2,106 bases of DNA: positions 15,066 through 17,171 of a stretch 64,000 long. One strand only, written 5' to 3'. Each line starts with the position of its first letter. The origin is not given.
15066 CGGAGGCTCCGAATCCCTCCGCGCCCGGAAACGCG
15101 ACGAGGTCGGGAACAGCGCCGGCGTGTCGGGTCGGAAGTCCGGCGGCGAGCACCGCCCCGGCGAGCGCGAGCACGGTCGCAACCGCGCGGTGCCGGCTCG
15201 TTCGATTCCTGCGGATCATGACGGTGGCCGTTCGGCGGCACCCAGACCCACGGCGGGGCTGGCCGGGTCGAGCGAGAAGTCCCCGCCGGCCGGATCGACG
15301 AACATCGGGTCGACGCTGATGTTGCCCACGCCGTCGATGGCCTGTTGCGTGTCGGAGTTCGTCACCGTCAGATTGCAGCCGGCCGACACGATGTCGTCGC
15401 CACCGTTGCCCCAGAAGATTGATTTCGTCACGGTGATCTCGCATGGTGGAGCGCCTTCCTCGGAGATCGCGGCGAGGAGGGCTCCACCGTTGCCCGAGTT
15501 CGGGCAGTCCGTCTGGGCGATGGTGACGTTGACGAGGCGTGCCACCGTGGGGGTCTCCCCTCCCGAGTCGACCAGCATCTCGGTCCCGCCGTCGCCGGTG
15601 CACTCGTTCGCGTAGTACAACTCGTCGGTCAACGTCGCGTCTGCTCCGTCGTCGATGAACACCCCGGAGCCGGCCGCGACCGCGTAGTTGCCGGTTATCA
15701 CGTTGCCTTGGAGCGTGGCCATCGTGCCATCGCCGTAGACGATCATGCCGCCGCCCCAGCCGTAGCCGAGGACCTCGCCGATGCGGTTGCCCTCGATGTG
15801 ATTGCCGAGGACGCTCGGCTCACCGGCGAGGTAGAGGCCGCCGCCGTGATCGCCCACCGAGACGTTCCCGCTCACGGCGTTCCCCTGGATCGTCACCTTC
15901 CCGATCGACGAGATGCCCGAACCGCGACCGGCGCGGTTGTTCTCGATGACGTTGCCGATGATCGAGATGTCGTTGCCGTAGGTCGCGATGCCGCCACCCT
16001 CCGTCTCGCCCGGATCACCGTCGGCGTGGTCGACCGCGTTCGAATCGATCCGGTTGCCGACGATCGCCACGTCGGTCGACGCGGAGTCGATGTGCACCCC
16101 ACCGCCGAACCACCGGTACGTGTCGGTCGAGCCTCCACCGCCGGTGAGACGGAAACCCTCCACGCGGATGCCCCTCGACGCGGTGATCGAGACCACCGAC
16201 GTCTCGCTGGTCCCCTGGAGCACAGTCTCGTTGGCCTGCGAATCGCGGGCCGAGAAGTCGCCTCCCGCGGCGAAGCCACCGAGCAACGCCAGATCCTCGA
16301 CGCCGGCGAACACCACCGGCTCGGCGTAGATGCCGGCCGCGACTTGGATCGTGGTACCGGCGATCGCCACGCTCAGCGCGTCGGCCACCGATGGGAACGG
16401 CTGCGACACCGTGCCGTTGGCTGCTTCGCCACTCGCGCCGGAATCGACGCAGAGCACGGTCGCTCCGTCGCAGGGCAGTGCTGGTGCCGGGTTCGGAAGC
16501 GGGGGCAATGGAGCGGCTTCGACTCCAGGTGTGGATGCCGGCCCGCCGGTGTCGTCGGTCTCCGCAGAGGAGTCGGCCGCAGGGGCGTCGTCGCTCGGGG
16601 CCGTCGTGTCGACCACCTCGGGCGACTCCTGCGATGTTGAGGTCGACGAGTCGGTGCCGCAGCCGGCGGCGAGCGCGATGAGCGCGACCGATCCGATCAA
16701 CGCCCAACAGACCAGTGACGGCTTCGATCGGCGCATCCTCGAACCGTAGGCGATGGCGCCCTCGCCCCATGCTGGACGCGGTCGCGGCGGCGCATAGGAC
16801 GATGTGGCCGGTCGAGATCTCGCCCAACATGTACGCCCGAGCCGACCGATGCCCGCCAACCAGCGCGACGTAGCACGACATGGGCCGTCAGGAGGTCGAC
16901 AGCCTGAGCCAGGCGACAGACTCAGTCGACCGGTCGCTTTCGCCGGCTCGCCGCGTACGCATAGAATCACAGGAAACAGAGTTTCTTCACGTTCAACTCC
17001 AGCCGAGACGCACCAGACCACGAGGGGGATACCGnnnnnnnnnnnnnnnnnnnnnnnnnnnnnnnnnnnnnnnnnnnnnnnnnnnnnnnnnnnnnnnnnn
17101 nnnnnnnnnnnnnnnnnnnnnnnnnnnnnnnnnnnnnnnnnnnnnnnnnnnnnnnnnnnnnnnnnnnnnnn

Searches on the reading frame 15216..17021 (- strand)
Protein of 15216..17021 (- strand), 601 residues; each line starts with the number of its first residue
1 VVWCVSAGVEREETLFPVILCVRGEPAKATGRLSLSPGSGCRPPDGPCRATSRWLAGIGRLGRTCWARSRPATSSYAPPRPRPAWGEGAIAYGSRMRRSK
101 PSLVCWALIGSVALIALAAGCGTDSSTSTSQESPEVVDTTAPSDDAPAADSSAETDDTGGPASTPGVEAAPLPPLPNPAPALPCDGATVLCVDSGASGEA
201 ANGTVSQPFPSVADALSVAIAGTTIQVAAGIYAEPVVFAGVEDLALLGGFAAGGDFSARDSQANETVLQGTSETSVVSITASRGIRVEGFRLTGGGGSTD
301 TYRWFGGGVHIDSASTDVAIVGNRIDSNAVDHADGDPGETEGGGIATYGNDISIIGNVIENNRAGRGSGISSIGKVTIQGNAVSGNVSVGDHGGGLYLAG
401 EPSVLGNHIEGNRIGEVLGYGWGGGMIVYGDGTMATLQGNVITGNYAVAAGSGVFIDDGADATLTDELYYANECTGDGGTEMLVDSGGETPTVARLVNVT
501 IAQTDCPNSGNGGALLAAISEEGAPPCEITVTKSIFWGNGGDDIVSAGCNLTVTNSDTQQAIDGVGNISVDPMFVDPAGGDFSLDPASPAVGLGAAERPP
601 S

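Call 11: search_protein_families(library=pfam, proteins=[window:15216-17021:-], max_evalue=0.001)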
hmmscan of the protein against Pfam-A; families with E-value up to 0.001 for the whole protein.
window:15216-17021:- (601 aa): 1 family
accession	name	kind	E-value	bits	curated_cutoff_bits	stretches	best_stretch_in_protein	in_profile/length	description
PF05048.19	NosD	-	0.00027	20.9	23.6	0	308-446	62-173/212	Periplasmic copper-binding protein (NosD)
